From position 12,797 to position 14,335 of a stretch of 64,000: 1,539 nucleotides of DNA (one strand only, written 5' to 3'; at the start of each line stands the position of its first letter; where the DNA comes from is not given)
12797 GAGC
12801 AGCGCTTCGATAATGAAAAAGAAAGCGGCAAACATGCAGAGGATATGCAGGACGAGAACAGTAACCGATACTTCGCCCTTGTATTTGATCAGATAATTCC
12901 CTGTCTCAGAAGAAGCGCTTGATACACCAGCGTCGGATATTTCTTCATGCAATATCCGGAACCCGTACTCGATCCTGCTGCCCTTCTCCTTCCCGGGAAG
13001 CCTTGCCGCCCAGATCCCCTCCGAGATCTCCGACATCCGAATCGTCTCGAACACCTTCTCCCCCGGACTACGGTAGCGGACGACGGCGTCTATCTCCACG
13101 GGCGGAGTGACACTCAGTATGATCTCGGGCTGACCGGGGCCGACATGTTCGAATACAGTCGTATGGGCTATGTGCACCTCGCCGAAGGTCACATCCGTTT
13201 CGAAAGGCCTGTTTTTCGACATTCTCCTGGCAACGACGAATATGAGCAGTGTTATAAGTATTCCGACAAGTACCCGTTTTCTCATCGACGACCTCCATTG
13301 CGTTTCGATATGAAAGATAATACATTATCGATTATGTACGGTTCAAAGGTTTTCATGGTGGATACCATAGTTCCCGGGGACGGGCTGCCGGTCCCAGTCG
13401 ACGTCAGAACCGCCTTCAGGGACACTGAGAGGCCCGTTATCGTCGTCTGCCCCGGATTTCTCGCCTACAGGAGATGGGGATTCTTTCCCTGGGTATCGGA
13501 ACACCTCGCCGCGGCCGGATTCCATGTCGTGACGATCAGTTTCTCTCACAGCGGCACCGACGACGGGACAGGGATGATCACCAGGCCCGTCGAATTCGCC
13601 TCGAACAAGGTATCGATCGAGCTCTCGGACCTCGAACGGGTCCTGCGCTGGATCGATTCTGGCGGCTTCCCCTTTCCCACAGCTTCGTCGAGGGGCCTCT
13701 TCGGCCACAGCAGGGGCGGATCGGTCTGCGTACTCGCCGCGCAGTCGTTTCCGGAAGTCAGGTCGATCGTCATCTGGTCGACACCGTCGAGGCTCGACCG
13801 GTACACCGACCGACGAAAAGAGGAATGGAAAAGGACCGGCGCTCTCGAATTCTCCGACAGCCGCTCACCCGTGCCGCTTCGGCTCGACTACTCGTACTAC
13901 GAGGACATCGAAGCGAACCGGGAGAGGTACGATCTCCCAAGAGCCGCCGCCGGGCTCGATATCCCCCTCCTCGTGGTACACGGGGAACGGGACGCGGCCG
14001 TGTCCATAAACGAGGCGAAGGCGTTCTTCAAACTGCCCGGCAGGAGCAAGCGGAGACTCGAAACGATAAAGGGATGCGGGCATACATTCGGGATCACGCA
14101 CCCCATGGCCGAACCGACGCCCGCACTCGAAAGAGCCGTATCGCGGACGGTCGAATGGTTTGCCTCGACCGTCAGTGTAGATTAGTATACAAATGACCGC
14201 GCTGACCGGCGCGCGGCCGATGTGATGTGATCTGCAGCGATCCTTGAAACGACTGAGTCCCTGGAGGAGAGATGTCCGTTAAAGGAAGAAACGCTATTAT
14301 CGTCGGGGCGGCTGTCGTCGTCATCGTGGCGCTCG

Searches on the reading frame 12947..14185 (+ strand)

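Call 105: search_protein_families(library=pfam, proteins=[window:12947-14185:+], max_evalue=0.00001)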
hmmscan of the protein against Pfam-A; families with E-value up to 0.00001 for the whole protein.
window:12947-14185:+ (412 aa): 3 families
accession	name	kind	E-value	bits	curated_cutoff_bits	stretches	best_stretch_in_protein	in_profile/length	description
PF00561.26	Abhydrolase_1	-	1.1e-09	38.8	25.8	0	163-297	1-126/245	alpha/beta hydrolase fold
PF12146.15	Hydrolase_4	-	3.2e-08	33.6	27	0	331-380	184-233/239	Serine aminopeptidase, S33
PF12697.13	Abhydrolase_6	-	7.8e-08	33.7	26.3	1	165-388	1-212/217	Alpha/beta hydrolase family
